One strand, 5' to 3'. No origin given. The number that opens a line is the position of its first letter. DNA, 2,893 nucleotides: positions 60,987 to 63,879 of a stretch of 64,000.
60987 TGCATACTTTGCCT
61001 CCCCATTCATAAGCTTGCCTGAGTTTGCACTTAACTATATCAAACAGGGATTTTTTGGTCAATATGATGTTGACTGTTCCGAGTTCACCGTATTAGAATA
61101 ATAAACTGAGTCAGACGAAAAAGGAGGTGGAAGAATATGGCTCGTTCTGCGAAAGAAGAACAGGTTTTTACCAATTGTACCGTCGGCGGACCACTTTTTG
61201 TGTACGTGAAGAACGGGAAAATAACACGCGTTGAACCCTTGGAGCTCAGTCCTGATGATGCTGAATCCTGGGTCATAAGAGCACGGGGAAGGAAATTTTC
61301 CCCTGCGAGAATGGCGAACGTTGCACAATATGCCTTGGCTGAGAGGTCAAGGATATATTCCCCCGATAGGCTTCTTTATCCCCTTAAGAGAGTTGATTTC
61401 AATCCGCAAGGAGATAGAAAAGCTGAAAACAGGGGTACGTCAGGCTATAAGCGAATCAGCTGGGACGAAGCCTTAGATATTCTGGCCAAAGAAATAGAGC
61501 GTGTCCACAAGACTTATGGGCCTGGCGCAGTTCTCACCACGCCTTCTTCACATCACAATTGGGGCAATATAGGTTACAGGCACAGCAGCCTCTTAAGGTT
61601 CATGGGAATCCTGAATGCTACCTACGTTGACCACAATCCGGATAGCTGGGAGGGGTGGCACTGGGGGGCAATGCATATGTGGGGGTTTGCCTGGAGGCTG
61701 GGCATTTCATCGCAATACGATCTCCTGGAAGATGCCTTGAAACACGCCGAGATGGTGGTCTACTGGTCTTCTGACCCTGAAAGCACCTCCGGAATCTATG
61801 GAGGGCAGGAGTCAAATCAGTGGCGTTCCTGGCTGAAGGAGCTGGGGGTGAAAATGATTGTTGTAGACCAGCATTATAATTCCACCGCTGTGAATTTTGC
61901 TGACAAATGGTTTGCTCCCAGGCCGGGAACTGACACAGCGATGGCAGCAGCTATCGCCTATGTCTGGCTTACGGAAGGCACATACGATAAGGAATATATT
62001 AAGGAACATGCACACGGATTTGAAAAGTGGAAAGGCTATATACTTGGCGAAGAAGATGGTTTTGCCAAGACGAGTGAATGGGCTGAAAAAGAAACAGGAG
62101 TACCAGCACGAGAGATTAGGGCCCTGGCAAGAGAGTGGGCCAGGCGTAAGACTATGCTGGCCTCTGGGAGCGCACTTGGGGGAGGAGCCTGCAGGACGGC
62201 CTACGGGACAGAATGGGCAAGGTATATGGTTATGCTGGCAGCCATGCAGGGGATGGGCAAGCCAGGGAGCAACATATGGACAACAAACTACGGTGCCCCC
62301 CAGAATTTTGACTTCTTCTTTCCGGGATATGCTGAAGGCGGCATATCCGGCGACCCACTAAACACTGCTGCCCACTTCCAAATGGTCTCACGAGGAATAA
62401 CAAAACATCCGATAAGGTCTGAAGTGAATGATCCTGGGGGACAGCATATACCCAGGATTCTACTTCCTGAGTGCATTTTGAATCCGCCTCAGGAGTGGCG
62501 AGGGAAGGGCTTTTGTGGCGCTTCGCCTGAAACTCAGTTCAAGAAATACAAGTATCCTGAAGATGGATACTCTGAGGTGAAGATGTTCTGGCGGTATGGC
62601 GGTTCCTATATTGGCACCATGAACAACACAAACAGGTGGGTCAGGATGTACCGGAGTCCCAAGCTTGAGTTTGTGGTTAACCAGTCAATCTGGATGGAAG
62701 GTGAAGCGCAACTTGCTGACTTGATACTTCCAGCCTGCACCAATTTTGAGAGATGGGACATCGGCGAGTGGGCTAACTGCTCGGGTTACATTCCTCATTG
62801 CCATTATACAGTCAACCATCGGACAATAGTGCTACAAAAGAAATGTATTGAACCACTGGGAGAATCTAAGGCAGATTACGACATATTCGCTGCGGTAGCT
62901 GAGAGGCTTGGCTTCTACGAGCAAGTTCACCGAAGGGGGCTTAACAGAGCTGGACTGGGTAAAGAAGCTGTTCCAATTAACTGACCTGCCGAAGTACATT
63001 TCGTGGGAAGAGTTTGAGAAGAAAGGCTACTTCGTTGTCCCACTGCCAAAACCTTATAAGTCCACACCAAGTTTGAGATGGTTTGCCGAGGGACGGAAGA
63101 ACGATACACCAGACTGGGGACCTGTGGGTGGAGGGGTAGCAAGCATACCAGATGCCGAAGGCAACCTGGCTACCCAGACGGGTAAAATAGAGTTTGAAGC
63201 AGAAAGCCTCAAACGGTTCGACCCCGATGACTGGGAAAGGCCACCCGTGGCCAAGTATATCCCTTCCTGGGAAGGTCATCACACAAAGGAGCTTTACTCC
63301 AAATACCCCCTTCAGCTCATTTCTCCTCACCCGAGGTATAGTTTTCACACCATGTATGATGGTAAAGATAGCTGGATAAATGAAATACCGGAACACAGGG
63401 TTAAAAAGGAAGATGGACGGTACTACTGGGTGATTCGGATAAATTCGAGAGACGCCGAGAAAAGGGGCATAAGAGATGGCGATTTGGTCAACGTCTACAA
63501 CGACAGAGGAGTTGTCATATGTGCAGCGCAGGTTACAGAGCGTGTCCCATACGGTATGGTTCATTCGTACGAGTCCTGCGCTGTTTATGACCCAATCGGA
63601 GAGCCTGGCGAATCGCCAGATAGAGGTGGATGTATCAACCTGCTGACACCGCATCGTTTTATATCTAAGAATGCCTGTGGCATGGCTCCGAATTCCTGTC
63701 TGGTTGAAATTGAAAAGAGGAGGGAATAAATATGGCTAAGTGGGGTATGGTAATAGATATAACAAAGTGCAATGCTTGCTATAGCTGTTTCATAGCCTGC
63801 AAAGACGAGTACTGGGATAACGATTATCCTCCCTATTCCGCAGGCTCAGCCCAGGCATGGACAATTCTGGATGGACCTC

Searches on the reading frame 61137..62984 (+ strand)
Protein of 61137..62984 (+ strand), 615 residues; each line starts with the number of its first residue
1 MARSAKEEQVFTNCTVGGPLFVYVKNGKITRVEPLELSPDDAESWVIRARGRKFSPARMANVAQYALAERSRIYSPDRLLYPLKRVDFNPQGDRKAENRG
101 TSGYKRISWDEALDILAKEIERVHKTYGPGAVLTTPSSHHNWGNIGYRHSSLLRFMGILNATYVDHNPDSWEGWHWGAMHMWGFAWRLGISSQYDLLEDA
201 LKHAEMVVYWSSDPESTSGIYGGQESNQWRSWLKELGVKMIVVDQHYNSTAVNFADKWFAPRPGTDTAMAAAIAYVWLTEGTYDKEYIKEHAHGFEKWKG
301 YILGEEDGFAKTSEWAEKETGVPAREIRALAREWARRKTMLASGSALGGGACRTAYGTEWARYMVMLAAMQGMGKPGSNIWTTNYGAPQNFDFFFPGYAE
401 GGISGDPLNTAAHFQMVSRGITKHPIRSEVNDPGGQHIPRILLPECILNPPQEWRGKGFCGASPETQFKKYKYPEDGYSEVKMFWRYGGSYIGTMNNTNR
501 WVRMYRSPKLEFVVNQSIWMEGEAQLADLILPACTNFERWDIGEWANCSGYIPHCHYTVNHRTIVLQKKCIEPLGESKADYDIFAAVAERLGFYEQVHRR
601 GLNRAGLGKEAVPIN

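Call 3: search_protein_families(library=pfam, proteins=[window:61137-62984:+], max_evalue=0.01)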
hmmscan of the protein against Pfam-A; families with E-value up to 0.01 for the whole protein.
window:61137-62984:+ (615 aa): 2 families
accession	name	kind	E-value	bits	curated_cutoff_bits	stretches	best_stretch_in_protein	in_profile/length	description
PF00384.28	Molybdopterin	-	7.6e-36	124.3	24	1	78-590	1-353/353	Molybdopterin oxidoreductase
PF21423.2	AhtL-like_1st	-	6e-22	77.4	27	1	18-71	1-54/55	Pyrogallol hydroxytransferase large subunit-like, domain 1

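Call 4: search_protein_families(library=ncbifam, proteins=[window:61137-62984:+], max_evalue=0.01)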
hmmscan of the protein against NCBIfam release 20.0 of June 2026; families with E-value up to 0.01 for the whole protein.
window:61137-62984:+ (615 aa): 23 families
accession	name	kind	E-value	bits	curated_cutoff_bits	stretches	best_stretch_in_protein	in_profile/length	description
TIGR00509.1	bisC_fam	subfamily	1.4e-71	241.8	1017.55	1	70-596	36-515/772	molybdopterin guanine dinucleotide-containing S/N-oxide reductase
TIGR02166.1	dmsA_ynfE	subfamily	9.4e-67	225.7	777.7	2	6-380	41-398/794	DMSO/selenate family reductase complex A subunit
NF011682.0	PRK15102.1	equivalog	2.4e-55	188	909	1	70-601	85-577/829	trimethylamine-N-oxide reductase TorA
TIGR02164.1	torA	equivalog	6.9e-53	179.9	1465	2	70-380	81-393/824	trimethylamine-N-oxide reductase TorA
NF011566.1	PRK14990.1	exception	3.7e-41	141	1600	2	13-375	66-413/814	dimethylsulfoxide reductase subunit A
TIGR01591.1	Fdh-alpha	equivalog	3.4e-40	137.8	666.25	2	13-380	5-318/672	formate dehydrogenase subunit alpha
TIGR03479.1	DMSO_red_II_alp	subfamily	2.6e-39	135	984.75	2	12-291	64-306/913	molybdopterin-dependent oxidoreductase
NF041885.1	selenate_YnfE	exception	7e-37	126.7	1675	1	69-372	99-396/805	selenate/tellurate reductase subunit YnfE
NF012032.0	PRK15488.1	equivalog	2.1e-35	122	694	3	233-337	223-320/759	thiosulfate reductase PhsA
NF041884.1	selenate_YnfF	exception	1.1e-34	119.5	1650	1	69-372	96-389/798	selenate/tellurate reductase subunit YnfF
NF047855.1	AssmNtatRedNasC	equivalog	6.9e-17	61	1100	1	234-341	206-306/708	assimilatory nitrate reductase catalytic subunit NasC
NF041714.1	arsenate_red_ArrA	equivalog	6.8e-16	57.6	1600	1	47-334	74-355/848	arsenate respiratory reductase molybdopterin-containing subunit ArrA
NF042978.1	EthbenzDh_ebdA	equivalog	1.9e-14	52.4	2000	1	63-291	127-328/977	ethylbenzene dehydrogenase subunit alpha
NF010055.0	PRK13532.1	equivalog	1.9e-13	49.6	904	1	73-306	92-307/830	nitrate reductase catalytic subunit NapA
TIGR01706.1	NAPA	equivalog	2.6e-13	49.2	930.55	1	73-318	92-319/830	periplasmic nitrate reductase subunit alpha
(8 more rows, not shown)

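Call 32: search_solved_structures(query=window:61137-62984:+, max_evalue=1e-10, show_alignments=1)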
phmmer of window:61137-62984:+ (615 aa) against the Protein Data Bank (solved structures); distinct sequences matched with E-value up to 1e-10: 22.
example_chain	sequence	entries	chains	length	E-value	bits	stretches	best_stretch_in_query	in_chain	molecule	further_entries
4v4c_A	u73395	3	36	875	3.4e-242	808.6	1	11-596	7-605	Pyrogallol hydroxytransferase large subunit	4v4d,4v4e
4dmr_A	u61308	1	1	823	2.1e-56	194.7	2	71-402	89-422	DMSO REDUCTASE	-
1e18_A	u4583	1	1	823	2.8e-56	194.3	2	71-402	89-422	DMSO REDUCTASE.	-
1e60_A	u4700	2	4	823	3.9e-56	193.8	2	71-402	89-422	Dimethyl sulfoxide/trimethylamine N-oxide reductase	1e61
1dmr_A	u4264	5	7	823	3.9e-56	193.8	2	71-402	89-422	DMSO REDUCTASE | Dimethyl sulfoxide/trimethylamine N-oxide reductase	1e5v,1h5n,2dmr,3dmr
1dms_A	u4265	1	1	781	4.4e-56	193.6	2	71-402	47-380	DMSO REDUCTASE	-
1eu1_A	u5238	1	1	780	1.3e-53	185.4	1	71-593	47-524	DIMETHYL SULFOXIDE REDUCTASE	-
7l5i_A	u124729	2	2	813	9.3e-47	162.8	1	59-382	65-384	Trimethylamine-N-oxide reductase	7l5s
9h4t_A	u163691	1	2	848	9.8e-39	136.3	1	72-398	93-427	Trimethylamine-N-oxide reductase 1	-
1tmo_A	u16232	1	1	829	7.1e-36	126.8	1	70-380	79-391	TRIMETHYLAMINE N-OXIDE REDUCTASE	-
2vpw_A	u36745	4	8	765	3.9e-24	88.1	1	236-368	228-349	THIOSULFATE REDUCTASE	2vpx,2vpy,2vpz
5e7o_A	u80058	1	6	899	7.7e-24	87.1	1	12-291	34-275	DMSO reductase family type II enzyme, molybdopterin subunit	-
4ydd_A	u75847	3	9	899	2.5e-23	85.4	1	12-291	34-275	DMSO reductase family type II enzyme, molybdopterin subunit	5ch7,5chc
1aa6_A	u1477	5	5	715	8.1e-19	70.5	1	104-380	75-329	FORMATE DEHYDROGENASE H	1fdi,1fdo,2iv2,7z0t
7bkb_D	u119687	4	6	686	2.7e-16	62.2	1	104-377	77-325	Formate dehydrogenase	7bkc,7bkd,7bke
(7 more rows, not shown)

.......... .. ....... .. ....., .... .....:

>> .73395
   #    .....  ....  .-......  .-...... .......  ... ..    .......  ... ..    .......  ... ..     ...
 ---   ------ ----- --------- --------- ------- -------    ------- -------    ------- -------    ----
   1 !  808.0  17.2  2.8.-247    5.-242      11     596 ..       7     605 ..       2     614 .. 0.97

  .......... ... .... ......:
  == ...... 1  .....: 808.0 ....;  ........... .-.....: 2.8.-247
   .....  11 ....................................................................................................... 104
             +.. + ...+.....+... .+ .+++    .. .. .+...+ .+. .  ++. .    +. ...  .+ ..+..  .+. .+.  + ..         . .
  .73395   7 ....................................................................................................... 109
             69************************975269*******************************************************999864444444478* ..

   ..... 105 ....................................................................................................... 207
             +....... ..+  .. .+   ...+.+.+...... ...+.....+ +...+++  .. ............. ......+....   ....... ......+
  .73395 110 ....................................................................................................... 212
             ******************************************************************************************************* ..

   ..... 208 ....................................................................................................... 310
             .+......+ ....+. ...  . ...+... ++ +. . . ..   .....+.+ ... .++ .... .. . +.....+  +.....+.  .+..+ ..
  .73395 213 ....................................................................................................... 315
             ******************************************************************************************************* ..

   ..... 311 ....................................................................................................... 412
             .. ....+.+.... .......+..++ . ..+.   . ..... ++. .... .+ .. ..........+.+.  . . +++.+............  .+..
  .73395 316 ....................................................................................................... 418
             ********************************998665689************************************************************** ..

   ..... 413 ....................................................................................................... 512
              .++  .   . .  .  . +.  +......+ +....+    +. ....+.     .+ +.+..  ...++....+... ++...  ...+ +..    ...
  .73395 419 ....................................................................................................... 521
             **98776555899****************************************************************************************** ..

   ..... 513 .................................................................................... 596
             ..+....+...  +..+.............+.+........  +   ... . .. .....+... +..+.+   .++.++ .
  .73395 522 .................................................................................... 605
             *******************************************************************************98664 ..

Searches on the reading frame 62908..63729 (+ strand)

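Call 3: search_protein_families(library=pfam, proteins=[window:62908-63729:+], max_evalue=0.01)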
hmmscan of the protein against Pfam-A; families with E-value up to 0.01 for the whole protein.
window:62908-63729:+ (273 aa): 1 family
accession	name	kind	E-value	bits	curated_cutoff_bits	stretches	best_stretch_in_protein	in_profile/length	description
PF01568.27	Molydop_binding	-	2.9e-18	66.3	26.8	1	135-263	1-108/110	Molydopterin dinucleotide binding domain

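Call 4: search_protein_families(library=ncbifam, proteins=[window:62908-63729:+], max_evalue=0.01)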
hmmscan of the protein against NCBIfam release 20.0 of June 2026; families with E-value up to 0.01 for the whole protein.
window:62908-63729:+ (273 aa): 15 families
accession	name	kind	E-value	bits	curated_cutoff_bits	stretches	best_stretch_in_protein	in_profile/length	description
TIGR00509.1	bisC_fam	subfamily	1.4e-27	96.3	1017.55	1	84-270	578-753/772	molybdopterin guanine dinucleotide-containing S/N-oxide reductase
TIGR02166.1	dmsA_ynfE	subfamily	3.1e-26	91.7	777.7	1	86-270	622-793/794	DMSO/selenate family reductase complex A subunit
NF011682.0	PRK15102.1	equivalog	2.7e-20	72.1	909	1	86-270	635-809/829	trimethylamine-N-oxide reductase TorA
TIGR02164.1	torA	equivalog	7.1e-19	67.4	1465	1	86-271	631-806/824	trimethylamine-N-oxide reductase TorA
NF011566.1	PRK14990.1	exception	3.4e-18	65.1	1600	1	6-270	582-813/814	dimethylsulfoxide reductase subunit A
NF041885.1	selenate_YnfE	exception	2.7e-16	58.6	1675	1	86-270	631-804/805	selenate/tellurate reductase subunit YnfE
NF041884.1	selenate_YnfF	exception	1.9e-15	55.8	1650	1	86-270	624-797/798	selenate/tellurate reductase subunit YnfF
TIGR03479.1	DMSO_red_II_alp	subfamily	1.4e-12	46.5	984.75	1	125-223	772-860/913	molybdopterin-dependent oxidoreductase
TIGR01580.1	narG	equivalog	2.8e-08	31.9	1084.15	1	133-244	1085-1186/1235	nitrate reductase subunit alpha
TIGR01591.1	Fdh-alpha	equivalog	2.7e-06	25.8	666.25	1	175-219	594-638/672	formate dehydrogenase subunit alpha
NF042908.1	FMD_DH_FwdD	exception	7.6e-05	22.8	175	1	175-219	32-77/129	tungsten-dependent formylmethanofuran dehydrogenase subunit FwdD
TIGR02693.1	arsenite_ox_L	equivalog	9.7e-05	20.5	359.05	1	173-214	724-765/806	arsenate reductase (azurin) large subunit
NF041714.1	arsenate_red_ArrA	equivalog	0.00017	19.9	1600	1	116-218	693-792/848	arsenate respiratory reductase molybdopterin-containing subunit ArrA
NF042978.1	EthbenzDh_ebdA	equivalog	0.0016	16.2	2000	1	131-201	840-900/977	ethylbenzene dehydrogenase subunit alpha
TIGR01553.1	formate-DH-alph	equivalog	0.0016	16.2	814.2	1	175-250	914-990/1009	formate dehydrogenase-N subunit alpha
